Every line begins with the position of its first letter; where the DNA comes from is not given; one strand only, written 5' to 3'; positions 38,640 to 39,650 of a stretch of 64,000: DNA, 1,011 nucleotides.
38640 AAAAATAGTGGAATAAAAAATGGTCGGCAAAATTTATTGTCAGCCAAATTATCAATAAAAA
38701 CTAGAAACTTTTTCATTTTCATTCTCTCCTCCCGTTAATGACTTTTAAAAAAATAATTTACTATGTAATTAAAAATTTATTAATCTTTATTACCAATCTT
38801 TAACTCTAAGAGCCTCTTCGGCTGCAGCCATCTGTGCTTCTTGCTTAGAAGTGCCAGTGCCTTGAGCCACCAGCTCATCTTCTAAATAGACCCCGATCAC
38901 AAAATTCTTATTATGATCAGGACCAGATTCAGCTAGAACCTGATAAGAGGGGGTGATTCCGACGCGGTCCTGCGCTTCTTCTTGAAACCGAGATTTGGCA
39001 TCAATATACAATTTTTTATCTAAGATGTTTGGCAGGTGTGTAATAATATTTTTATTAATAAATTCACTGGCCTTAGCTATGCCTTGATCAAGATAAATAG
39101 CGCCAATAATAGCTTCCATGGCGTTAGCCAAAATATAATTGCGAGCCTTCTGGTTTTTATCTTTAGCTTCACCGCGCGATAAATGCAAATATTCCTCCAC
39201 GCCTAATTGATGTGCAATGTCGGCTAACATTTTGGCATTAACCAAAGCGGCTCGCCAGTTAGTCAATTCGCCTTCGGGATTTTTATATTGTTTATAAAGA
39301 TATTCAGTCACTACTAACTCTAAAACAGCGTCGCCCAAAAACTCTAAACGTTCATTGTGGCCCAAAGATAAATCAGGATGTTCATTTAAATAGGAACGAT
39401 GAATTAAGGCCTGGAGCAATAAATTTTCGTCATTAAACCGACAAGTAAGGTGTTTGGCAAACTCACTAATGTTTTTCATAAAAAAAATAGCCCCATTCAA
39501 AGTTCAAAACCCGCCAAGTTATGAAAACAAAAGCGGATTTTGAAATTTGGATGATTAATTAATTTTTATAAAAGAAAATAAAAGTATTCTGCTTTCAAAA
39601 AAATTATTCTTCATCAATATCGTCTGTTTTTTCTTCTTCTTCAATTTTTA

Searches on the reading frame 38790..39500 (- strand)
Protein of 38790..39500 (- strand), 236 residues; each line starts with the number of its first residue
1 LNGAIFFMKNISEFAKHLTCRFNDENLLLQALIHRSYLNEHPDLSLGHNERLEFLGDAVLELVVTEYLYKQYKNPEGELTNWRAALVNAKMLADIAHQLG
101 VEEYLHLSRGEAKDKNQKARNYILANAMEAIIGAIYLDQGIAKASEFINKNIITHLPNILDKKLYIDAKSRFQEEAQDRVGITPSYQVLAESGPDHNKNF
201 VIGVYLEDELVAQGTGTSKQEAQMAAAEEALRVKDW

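Call 13: find_related_loci(query=window:38790-39500:-, collection=genome_contigs, flank=4000)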
Query window:38790-39500:- (236 aa) in genome_contigs; peptide patterns used: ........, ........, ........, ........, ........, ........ (x = any residue, [..] = any of these).
224 stretches matched a pattern; 55 encode a relative of the query (tblastn E <= 1e-3); 55 distinct loci.
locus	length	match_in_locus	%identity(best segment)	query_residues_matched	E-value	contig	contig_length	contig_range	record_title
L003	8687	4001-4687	72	8-236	7e-110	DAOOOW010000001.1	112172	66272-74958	MAG TPA_asm: bacterium isolate AMR_MDS_2613 NODE_141_length_112172_cov_34.274392, whole genome shotgun sequence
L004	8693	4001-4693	70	7-236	1e-105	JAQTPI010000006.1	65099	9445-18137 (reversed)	MAG: Patescibacteria group bacterium isolate STB_112 NODE_887_length_65099_cov_5.815828_Sandtown_B, whole genome shotgun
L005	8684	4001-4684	67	11-236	6e-100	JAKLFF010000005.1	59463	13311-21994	MAG: Patescibacteria group bacterium isolate RA.bin150 RA.bin150_5, whole genome shotgun sequence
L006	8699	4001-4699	65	6-236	7e-100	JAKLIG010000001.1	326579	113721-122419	MAG: Patescibacteria group bacterium isolate RA.bin81 RA.bin81_1, whole genome shotgun sequence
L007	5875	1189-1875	66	7-236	3e-99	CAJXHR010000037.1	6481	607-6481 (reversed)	TPA_asm: uncultured bacterium isolate SRR5494785_bin.51_MetaBAT_v2.12.1_MAG genome assembly, contig: NODE_6043_length_64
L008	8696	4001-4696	64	5-236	2e-98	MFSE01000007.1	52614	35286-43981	MAG: Candidatus Moranbacteria bacterium RIFOXYA12_FULL_35_19 rifixya3_full_scaffold_211, whole genome shotgun sequence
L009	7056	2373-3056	64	9-236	2e-98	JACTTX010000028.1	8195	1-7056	MAG: Candidatus Magasanikiibacteriota bacterium isolate B4_bin.18 scaffold_2041, whole genome shotgun sequence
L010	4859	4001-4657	67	13-231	1e-97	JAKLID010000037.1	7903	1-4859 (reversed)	MAG: Patescibacteria group bacterium isolate RA.bin79 RA.bin79_37, whole genome shotgun sequence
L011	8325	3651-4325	65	11-236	8e-98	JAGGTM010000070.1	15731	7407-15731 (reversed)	MAG: bacterium isolate AUK048 PB_MBMC_002_c_000000000003, whole genome shotgun sequence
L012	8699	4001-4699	65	7-236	3e-97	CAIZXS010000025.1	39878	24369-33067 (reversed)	uncultured bacterium isolate Loc080925-6m_bin-1411 genome assembly, contig: bin-1411:25/26, whole genome shotgun sequenc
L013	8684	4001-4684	65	11-236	2e-97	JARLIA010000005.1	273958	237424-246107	MAG: Candidatus Paceibacterota bacterium isolate MAG_BA90 MetaBAT2_Bin_90_Anoxic_k141_1029431, whole genome shotgun sequ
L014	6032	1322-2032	64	2-236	2e-97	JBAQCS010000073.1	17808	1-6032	MAG: Patescibacteria group bacterium isolate MFD12010_ilm_asm_bin15 k127_53741, whole genome shotgun sequence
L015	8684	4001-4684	66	11-236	4e-97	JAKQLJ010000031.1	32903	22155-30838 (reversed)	MAG: bacterium isolate USDV_maxbin.175 k141_195382, whole genome shotgun sequence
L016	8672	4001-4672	64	12-236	6e-97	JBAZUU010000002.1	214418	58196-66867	MAG: Parcubacteria group bacterium isolate SO_2017_GW1_236 NODE_470_length_214418_cov_16.671624_OW334_2017, whole genome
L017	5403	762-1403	68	18-231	6e-97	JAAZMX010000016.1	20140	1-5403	MAG: Candidatus Kuenenbacteria bacterium isolate AS27yjCOA_103 35425_AS27, whole genome shotgun sequence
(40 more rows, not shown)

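Call 20: find_related_loci(query=window:38790-39500:-, collection=metagenome_contigs, flank=3000)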
Query window:38790-39500:- (236 aa) in metagenome_contigs; peptide patterns used: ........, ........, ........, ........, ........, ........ (x = any residue, [..] = any of these).
427 stretches matched a pattern; 86 encode a relative of the query (tblastn E <= 1e-3); the best 80 are kept; 80 distinct loci.
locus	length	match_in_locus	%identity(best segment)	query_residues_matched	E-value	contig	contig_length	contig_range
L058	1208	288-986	85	4-236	2e-138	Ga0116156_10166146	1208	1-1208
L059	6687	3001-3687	72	8-236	7e-110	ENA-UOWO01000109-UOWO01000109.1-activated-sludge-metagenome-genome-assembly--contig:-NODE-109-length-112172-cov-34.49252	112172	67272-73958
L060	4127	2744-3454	69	3-236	4e-107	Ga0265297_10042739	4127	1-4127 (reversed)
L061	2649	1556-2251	66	5-236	9e-106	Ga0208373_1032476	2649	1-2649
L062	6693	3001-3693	66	7-236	5e-102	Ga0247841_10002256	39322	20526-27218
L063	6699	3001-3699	65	6-236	6e-100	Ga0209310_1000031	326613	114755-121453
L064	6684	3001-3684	67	11-236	6e-100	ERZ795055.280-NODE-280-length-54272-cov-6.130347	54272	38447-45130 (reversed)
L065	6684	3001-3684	67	11-236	6e-100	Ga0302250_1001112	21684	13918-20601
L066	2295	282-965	65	9-236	3e-104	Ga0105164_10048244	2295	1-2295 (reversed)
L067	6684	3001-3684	67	6-236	8e-100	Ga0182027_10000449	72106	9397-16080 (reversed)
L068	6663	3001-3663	67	16-236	2e-99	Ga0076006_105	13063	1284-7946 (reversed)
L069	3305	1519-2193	66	11-236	8e-101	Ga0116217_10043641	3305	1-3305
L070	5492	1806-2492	66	7-236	3e-99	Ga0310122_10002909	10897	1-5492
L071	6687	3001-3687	65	7-236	1e-98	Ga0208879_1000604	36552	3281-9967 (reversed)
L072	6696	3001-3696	64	5-236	1e-98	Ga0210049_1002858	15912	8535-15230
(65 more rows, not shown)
